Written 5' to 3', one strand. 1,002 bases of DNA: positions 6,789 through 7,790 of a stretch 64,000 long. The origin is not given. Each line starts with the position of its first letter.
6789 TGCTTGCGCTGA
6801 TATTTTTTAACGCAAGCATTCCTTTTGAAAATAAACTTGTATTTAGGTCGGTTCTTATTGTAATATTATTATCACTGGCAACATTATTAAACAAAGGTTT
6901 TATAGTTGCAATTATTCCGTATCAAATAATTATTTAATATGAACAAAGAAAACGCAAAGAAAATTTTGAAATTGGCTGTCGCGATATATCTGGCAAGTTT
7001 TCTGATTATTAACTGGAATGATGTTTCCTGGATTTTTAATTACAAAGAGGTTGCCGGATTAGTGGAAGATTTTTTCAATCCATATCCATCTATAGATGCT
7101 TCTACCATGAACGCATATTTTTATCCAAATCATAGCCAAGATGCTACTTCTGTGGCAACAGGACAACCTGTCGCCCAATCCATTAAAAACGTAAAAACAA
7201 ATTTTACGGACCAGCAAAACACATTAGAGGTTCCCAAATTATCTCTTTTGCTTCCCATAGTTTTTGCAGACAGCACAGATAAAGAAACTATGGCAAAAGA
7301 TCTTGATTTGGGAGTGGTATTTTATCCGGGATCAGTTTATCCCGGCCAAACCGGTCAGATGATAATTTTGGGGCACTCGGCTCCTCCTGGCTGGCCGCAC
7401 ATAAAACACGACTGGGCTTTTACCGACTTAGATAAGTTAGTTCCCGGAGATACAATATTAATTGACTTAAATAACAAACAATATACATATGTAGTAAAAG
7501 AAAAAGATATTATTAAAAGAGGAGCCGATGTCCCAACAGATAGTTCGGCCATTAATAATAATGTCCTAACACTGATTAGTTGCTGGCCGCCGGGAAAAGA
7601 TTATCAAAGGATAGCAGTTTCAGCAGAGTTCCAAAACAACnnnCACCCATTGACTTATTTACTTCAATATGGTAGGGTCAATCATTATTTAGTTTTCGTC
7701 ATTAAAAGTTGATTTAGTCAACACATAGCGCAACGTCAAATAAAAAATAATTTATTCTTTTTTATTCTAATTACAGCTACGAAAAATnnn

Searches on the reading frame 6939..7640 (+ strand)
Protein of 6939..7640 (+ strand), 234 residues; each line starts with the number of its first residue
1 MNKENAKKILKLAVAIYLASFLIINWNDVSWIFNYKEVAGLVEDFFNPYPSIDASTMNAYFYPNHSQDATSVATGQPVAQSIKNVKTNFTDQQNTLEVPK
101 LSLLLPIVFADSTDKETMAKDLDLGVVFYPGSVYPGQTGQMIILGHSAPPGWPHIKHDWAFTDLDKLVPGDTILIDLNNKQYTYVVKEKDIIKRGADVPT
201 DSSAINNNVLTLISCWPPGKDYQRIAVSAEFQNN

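Call 4: search_protein_families(library=pfam, proteins=[window:6939-7640:+], max_evalue=0.01)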
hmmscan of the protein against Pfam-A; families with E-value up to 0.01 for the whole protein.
window:6939-7640:+ (234 aa): 1 family
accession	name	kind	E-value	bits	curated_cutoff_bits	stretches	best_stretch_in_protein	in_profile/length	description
PF04203.18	Sortase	-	9.3e-19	67.8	26.6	1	96-230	1-123/125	Sortase domain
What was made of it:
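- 6939..7643 (+): Sortase (234 aa) with an N-terminal membrane anchor and catalytic His146, Cys215 and Arg224. Pfam Sortase, E 9e-19 (call 4).
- On Sortase superfamily (PF04203), for the enzyme at 6939-7643: 67.8 bits against a cut-off of 26.6, E 9e-19 (call 4).
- Checked: The sortase at 6939..7643 is confirmed: Pfam PF04203, E 9e-19, 67.8 bits against a cut-off of 26.6 (call 4).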

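Call 5: search_protein_families(library=ncbifam, proteins=[window:6939-7640:+], max_evalue=1)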
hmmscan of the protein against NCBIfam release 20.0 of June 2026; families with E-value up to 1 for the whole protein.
window:6939-7640:+ (234 aa): 7 families
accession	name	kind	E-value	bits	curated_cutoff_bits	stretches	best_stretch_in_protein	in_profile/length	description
NF058671.1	sortase_SrtD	exception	9.6e-15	54.7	140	1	76-217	47-170/187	class D sortase, LPxTATN-specific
NF033745.1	class_C_sortase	subfamily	8.5e-14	51.8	160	1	65-230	64-219/220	class C sortase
NF033746.1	class_D_sortase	subfamily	9.5e-14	51.4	165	1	87-217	4-116/135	class D sortase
NF033747.1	class_E_sortase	subfamily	1.2e-11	44.8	160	1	78-232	56-206/211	class E sortase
TIGR01076.1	sortase_fam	subfamily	9.2e-10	38.4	39.35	1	95-228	2-124/136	sortase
NF033748.1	class_F_sortase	subfamily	3.8e-05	23.4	166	1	95-215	13-133/155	class F sortase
TIGR03784.1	marine_sortase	equivalog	0.00045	19.9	158.25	1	157-217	99-158/174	class GN sortase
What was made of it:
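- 6939..7643 (+): No NCBIfam class cut-off is reached (call 5).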

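Call 21: find_homologous_proteins(query=window:6939-7640:+, max_evalue=1e-10)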
Query window:6939-7640:+ (234 aa): 708 proteins with E <= 1e-10 among 1031 candidates; the best 120 are listed.
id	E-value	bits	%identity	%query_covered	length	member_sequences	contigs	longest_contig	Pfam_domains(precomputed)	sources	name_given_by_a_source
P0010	8.6e-155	531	100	100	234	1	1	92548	PF04203.19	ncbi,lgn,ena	-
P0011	1.2e-123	429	80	100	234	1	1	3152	PF04203.19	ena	-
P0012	2.3e-123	428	80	100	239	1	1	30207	PF04203.19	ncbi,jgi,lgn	ncbi:MAG: class E sortase [Candidatus Staskawiczbacteria bacterium]|jgi:LPXTG-site transpeptidase (s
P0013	5.7e-122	424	77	100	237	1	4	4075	PF04203.19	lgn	-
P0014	1.5e-121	422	78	100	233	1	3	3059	PF04203.19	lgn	-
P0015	4.0e-120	418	76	99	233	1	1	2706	PF04203.19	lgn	-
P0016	2.2e-119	415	77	100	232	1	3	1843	PF04203.19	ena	-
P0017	2.5e-119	415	77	99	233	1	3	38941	PF04203.19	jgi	jgi:LPXTG-site transpeptidase (sortase) family protein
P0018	3.0e-119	415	76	100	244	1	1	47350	PF04203.19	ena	-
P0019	3.0e-119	415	77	99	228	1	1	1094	PF04203.19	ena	-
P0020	3.4e-119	415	76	100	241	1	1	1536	PF04203.19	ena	-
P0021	6.8e-119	414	75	100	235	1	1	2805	PF04203.19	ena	-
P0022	1.3e-118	413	75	100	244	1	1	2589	PF04203.19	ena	-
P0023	5.0e-118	411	75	100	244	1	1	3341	PF04203.19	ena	-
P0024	1.0e-117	410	75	100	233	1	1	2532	PF04203.19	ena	-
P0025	3.2e-117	408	75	100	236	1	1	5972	PF04203.19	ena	-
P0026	4.0e-117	408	74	100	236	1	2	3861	PF04203.19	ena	-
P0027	4.1e-117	408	76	98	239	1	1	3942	PF04203.19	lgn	-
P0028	6.2e-117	407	74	100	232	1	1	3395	PF04203.19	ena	-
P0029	8.5e-117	407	77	100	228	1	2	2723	PF04203.19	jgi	-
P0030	8.8e-117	407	74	100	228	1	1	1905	PF04203.19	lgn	-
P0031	9.3e-117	407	76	100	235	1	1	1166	PF04203.19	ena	-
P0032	1.1e-116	406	73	99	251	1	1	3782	PF04203.19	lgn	-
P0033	1.2e-116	406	78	100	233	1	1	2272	PF04203.19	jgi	jgi:LPXTG-site transpeptidase (sortase) family protein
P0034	1.7e-116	406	78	100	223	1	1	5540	PF04203.19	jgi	-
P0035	1.8e-116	406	77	99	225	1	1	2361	PF04203.19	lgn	-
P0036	1.9e-116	406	75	100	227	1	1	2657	PF04203.19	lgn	-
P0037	3.1e-116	405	74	98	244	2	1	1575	PF04203.19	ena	-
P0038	3.9e-116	405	76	99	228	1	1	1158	PF04203.19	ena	-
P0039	5.0e-116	404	76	99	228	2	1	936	PF04203.19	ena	-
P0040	1.5e-115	403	75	99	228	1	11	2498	PF04203.19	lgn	-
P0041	2.5e-115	402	75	100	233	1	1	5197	PF04203.19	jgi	jgi:LPXTG-site transpeptidase (sortase) family protein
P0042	5.9e-115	401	74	100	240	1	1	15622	PF04203.19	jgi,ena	-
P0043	7.1e-115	401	80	94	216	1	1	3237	PF04203.19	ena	-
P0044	7.6e-115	400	80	94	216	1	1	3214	PF04203.19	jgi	-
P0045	8.5e-115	400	75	99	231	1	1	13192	PF04203.19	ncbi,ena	-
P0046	1.6e-114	399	76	99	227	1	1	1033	PF04203.19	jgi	jgi:LPXTG-site transpeptidase (sortase) family protein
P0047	1.6e-114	399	74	99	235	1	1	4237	PF04203.19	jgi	jgi:LPXTG-site transpeptidase (sortase) family protein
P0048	2.3e-114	399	76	99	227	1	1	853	PF04203.19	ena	-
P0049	3.1e-114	398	77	93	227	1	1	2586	PF04203.19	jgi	jgi:LPXTG-site transpeptidase (sortase) family protein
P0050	3.1e-114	398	72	100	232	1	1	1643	PF04203.19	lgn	-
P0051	4.6e-114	398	74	100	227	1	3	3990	PF04203.19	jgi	jgi:LPXTG-site transpeptidase (sortase) family protein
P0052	5.3e-114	398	73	100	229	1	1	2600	PF04203.19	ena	-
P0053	7.5e-114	397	75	100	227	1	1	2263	PF04203.19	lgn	-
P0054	9.2e-114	397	74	100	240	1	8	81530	PF04203.19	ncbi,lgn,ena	-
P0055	1.3e-113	396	75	97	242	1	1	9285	PF04203.19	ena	-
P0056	1.6e-113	396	72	100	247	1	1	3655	PF04203.19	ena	-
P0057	2.5e-113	395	73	100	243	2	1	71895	PF04203.19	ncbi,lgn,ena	-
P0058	3.2e-113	395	73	100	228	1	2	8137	PF04203.19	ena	-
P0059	3.5e-113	395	73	100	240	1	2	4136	PF04203.19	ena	-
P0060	4.2e-113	395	73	100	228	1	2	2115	PF04203.19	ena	-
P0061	6.4e-113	394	74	99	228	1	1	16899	PF04203.19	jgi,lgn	jgi:LPXTG-site transpeptidase (sortase) family protein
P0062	8.5e-113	394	74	100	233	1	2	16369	PF04203.19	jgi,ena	jgi:LPXTG-site transpeptidase (sortase) family protein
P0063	1.0e-112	393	74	100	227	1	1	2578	PF04203.19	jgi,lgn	jgi:sortase A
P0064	1.1e-112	393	71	99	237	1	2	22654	PF04203.19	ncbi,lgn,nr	ncbi:MAG: class E sortase [Candidatus Staskawiczbacteria bacterium]|nr:class E sortase [Candidatus S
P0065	1.3e-112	393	72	100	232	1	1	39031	PF04203.19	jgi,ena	-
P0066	1.3e-112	393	74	99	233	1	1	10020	PF04203.19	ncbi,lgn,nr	ncbi:MAG: class E sortase [Candidatus Staskawiczbacteria bacterium]|nr:class E sortase [Candidatus S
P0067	1.4e-112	393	74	100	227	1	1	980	PF04203.19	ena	-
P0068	1.5e-112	393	75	94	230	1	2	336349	PF04203.19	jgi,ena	jgi:sortase (surface protein transpeptidase)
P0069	1.9e-112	393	75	97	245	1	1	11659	PF04203.19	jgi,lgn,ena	-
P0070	2.5e-112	392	73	100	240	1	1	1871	PF04203.19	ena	-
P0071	3.2e-112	392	73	97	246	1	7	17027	PF04203.19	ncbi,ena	-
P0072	4.6e-112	391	71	100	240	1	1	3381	PF04203.19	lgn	-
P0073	5.1e-112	391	74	99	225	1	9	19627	PF04203.19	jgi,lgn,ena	-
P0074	7.4e-112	391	73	98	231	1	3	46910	PF04203.19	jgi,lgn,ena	-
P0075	7.5e-112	391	74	99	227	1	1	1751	PF04203.19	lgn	-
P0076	9.1e-112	390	76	96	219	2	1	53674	PF04203.19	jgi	-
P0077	1.0e-111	390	71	100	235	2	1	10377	PF04203.19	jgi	jgi:LPXTG-site transpeptidase (sortase) family protein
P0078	1.1e-111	390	69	100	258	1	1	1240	PF04203.19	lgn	-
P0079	1.2e-111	390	71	100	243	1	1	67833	PF04203.19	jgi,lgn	jgi:LPXTG-site transpeptidase (sortase) family protein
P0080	1.5e-111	390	73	99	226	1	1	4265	PF04203.19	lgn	-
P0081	1.9e-111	389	69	100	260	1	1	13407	PF04203.19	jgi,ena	-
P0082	2.1e-111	389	71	100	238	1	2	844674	PF04203.19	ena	-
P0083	2.1e-111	389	72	100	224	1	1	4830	PF04203.19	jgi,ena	-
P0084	2.7e-111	389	72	100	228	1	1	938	PF04203.19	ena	-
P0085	2.9e-111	389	74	97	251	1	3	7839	PF04203.19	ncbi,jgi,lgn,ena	-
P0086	4.7e-111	388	73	100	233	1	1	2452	PF04203.19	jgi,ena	-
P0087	5.2e-111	388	73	98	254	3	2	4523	PF04203.19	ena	-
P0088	6.7e-111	388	72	100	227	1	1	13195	PF04203.19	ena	-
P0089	7.5e-111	387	73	100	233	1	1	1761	PF04203.19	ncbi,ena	-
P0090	1.1e-110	387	71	100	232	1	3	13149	PF04203.19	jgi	jgi:LPXTG-site transpeptidase (sortase) family protein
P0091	1.3e-110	387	70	100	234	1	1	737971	PF04203.19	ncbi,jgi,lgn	ncbi:MAG: sortase [Candidatus Staskawiczbacteria bacterium]|jgi:sortase A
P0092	1.5e-110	386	72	100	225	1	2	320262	PF04203.19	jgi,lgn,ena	-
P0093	1.5e-110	386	75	97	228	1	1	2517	PF04203.19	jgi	jgi:LPXTG-site transpeptidase (sortase) family protein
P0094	1.6e-110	386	76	97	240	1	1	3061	PF04203.19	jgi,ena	-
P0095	1.6e-110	386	74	96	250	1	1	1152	PF04203.19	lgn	-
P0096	2.5e-110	386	68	100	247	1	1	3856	PF04203.19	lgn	-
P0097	3.2e-110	385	69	100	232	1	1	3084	PF04203.19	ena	-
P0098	3.7e-110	385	70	99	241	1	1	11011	PF04203.19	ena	-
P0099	4.4e-110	385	73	99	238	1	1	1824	PF04203.19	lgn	-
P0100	4.7e-110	385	71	98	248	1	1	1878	PF04203.19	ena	-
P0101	5.1e-110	385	71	100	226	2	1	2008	PF04203.19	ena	-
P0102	8.6e-110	384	72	100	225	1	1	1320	PF04203.19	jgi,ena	-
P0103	1.4e-109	383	73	99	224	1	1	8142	PF04203.19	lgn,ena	-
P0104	3.3e-109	382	72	100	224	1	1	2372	PF04203.19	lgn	-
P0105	3.9e-109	382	70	99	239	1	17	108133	PF04203.19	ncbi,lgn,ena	-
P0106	5.1e-109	381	70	99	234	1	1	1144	PF04203.19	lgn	-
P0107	8.2e-109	381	70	100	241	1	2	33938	PF04203.19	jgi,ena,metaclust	metaclust:\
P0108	1.6e-108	380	75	93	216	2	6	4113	PF04203.19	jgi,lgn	-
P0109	1.6e-108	380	70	99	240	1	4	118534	PF04203.19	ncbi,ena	-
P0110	1.9e-108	380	70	100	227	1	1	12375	PF04203.19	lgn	-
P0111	1.9e-108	380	70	100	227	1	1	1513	PF04203.19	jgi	-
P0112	3.0e-108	379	72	98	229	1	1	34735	PF04203.19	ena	-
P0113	3.0e-108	379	71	100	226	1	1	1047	PF04203.19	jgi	-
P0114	3.4e-108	379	71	99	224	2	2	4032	PF04203.19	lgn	-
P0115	3.7e-108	379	71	99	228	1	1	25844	PF04203.19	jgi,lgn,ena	-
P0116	4.4e-108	378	69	99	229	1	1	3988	PF04203.19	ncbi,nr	ncbi:MAG: class E sortase [Candidatus Staskawiczbacteria bacterium]|nr:class E sortase [Candidatus S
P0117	4.6e-108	378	71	99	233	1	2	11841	PF04203.19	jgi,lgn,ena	jgi:LPXTG-site transpeptidase (sortase) family protein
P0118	5.0e-108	378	68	100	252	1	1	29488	PF04203.19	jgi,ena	-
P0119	6.8e-108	378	71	99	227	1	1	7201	PF04203.19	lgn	-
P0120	7.3e-108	378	73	97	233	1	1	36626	PF04203.19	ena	-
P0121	7.4e-108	378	70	98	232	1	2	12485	PF04203.19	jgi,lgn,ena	-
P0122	7.7e-108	378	71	100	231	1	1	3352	PF04203.19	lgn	-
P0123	1.0e-107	377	69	99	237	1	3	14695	PF04203.19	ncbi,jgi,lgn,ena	ncbi:MAG: sortase [Candidatus Staskawiczbacteria bacterium]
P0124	1.0e-107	377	70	100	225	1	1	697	PF04203.19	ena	-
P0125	1.1e-107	377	69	99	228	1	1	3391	PF04203.19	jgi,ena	-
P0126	1.5e-107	377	73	98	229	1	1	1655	PF04203.19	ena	-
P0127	1.8e-107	376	71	100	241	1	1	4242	PF04203.19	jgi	-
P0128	2.6e-107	376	71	99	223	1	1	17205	PF04203.19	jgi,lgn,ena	-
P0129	2.6e-107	376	70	99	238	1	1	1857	PF04203.19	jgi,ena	-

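Call 39: find_related_loci(query=A5, collection=metagenome_contigs, flank=10000)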
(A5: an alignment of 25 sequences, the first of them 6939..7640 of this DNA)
Query A5 (234 aa) in metagenome_contigs; peptide patterns used: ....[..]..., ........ (x = any residue, [..] = any of these).
380 stretches matched a pattern; 227 encode a relative of the query (tblastn E <= 1e-3); the best 80 are kept; 80 distinct loci.
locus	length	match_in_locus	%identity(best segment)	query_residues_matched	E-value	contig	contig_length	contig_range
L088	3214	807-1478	79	1-231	1e-127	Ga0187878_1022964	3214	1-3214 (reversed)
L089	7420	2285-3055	71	1-234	9e-121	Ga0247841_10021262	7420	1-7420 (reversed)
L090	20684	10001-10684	76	1-234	3e-120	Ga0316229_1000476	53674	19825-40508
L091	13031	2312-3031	74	1-234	3e-120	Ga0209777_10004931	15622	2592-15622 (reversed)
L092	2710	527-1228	75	1-232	7e-125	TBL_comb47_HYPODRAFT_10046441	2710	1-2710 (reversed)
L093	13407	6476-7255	69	1-234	6e-118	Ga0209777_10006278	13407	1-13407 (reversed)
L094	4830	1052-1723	72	1-234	3e-118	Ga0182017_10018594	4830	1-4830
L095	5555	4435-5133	74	1-234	3e-117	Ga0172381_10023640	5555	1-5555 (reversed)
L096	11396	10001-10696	72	1-233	7e-117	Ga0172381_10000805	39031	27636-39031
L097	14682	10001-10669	74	1-232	4e-117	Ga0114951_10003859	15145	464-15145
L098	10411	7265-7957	75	7-234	2e-116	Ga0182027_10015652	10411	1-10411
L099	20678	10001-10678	73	1-229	1e-115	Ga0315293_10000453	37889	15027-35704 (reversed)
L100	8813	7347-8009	75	6-233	9e-116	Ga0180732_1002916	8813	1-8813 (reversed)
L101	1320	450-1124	72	1-233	1e-125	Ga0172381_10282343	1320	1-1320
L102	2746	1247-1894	76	6-231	3e-120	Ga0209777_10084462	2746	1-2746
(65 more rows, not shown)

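Call 45: search_solved_structures(query=window:6939-7640:+, max_evalue=0.001, show_alignments=1)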
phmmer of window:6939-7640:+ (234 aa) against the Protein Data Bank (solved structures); distinct sequences matched with E-value up to 0.001: 9.
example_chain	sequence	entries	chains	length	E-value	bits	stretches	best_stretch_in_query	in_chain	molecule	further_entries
8gr6_A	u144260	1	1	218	2.6e-06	30.5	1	95-228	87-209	Sortase-like protein, putative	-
8t28_A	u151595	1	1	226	1.2e-05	28.3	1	81-230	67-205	Class C sortase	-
7d6p_A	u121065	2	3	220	1.4e-05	28.1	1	91-230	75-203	Sortase family protein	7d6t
6ixz_A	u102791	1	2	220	1.4e-05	28.1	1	92-230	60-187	Sortase family protein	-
8guu_A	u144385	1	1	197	3.5e-05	26.8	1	95-228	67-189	Sortase-like protein, putative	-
4d7w_A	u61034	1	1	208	4.1e-05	26.6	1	90-228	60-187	SORTASE FAMILY PROTEIN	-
24rr_A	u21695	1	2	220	0.00013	24.9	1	94-225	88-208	Ebp pilus assembly class C sortase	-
8gmx_A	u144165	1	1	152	0.0002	24.3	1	97-227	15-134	Class C sortase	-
2ln7_A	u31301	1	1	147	0.00041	23.3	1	156-217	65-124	LPXTG-site transpeptidase family protein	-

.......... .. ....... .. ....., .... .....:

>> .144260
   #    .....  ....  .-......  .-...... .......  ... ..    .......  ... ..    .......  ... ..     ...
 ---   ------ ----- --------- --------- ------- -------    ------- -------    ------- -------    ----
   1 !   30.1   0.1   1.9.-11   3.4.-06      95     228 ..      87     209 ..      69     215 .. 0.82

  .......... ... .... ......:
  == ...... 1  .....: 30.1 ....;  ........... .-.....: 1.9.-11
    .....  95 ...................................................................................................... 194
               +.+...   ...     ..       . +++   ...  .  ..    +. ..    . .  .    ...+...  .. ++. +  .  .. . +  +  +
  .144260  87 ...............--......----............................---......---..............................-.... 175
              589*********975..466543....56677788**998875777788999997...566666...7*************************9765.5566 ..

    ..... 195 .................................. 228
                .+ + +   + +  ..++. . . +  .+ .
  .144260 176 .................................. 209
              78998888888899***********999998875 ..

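Call 49: predict_structure(alignment_id=A5)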
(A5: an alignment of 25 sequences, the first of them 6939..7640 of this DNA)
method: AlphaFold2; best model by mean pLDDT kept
length: 234 residues; sequences in the alignment: 25
mean_pLDDT: 67.3   pTM: 0.55
mean pLDDT of the five models: 67.3, 67.3, 65.6, 63.1, 61.0
residues with pLDDT >= 90: 12; 70-90: 120; 50-70: 41; < 50: 61
segments of 3 or more residues with pLDDT < 50: 34-54, 56-88, 217-221
pLDDT, mean of each block of 10 residues (from residue 1): 72 83 69 47 42 44 35 31 38 79 86 76 82 79 79 66 86 87 88 65 78 66 69 73
secondary structure, 60 per line:
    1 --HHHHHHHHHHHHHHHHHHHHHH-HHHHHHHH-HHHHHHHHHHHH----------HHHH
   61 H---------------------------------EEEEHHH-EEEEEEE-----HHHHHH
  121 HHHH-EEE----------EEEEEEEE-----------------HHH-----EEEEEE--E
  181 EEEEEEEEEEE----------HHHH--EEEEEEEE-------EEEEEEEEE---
elements in order: H3-24 H26-33 H35-46 H57-61 E95-98 E103-109 H115-124 E126-128 E139-146 E172-177 E180-191 H202-205 E208-215 E223-231
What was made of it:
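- The putative lid region is modelled with low confidence (call 49).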

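Call 52: fold_search(model_id=the predicted structure, library=pdb)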
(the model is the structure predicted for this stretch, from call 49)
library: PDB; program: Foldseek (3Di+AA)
matches with E <= 10: 263; with E <= 0.001: 138
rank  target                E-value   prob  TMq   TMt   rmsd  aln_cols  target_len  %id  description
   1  8gr6                  1.6e-10  1.00  0.45  0.53   4.4       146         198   29  Crystal Structure of pilus-specific Sortase C from Streptococcus sanguinis (released 2023-06-21)
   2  6ixz_B                2.1e-10  1.00  0.43  0.55   4.4       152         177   23  X-ray structure of sortase C from Clostridium perfringens SM101 (released 2019-08-14)
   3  4g1j_A                2.2e-10  1.00  0.46  0.53   4.1       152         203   19  Sortase C1 of GBS Pilus Island 1 (released 2012-12-05)
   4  2w1j_A                3.0e-10  1.00  0.45  0.53   4.3       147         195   20  CRYSTAL STRUCTURE OF SORTASE C-1 (SRTC-1) from Streptococcus pneumoniae (released 2008-12-23)
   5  8t28                  3.4e-10  1.00  0.47  0.59   3.1       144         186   22  The crystal structure of SrtC2 sortase from Actinomyces oris (released 2024-04-17)
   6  5k9a                  3.4e-10  1.00  0.46  0.49   4.2       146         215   22  Sortase A from Corynebacterium diphtheriae (released 2016-06-15)
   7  6ixz_A                3.4e-10  1.00  0.45  0.54   4.0       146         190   23  X-ray structure of sortase C from Clostridium perfringens SM101 (released 2019-08-14)
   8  2xwg_D                3.6e-10  1.00  0.45  0.56   4.2       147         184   20  Crystal structure of sortase C-1 from Actinomyces oris (formerly Actinomyces naeslundii) (released 2011-02-23)
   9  7cg9                  3.6e-10  1.00  0.43  0.52   7.8       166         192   20  Crystal structure of pilin-specific sortase SrtC1 from Lactobacillus rhamnosus GG (released 2022-03-02)
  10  2xwg_C                4.3e-10  1.00  0.44  0.58   4.3       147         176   20  Crystal structure of sortase C-1 from Actinomyces oris (formerly Actinomyces naeslundii) (released 2011-02-23)
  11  6bwe_B                4.5e-10  1.00  0.45  0.55   4.3       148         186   22  Sortase A from Corynebacterium diphtheriae, lid mutant (released 2017-12-27)
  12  2xwg_B                6.5e-10  1.00  0.44  0.55   4.4       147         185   20  Crystal structure of sortase C-1 from Actinomyces oris (formerly Actinomyces naeslundii) (released 2011-02-23)
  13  2w1j_B                7.3e-10  1.00  0.45  0.53   4.3       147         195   20  CRYSTAL STRUCTURE OF SORTASE C-1 (SRTC-1) from Streptococcus pneumoniae (released 2008-12-23)
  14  7d6t_A                7.7e-10  1.00  0.45  0.55   4.7       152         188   22  X-ray structure of Clostridium perfringens sortase C with the C-terminal cell wall sorting motif. (released 2021-06-02)
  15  4d7w                  8.2e-10  1.00  0.45  0.54   4.1       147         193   26  Crystal structure of sortase C1 (SrtC1) from Streptococcus agalactiae (released 2015-08-19)
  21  4g1j_B                1.1e-09  1.00  0.48  0.55   3.9       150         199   19  Sortase C1 of GBS Pilus Island 1 (released 2012-12-05)
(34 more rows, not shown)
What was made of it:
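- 6939..7643 (+): The AF2 model matches solved sortases by Foldseek at E 1.6e-10 (calls 49, 52).
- On Sortase superfamily (PF04203), for the enzyme at 6939-7643: Foldseek hits solved sortases at E 1.6e-10, probability 1.00 (calls 49, 52).
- The best Foldseek and PDB sequence matches are class C pilus sortases (8gr6, 6ixz, 4g1j; calls 45, 52). Class C, D, E and A structures all match at similar E-values (1e-10 to 1e-9, call 52).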

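Call 65: find_encoding_contigs(protein=P0010, flank=3000, max_places=2)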
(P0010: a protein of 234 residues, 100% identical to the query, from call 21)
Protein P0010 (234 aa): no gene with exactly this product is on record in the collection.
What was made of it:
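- Tried and rejected: It is not on record (call 65).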
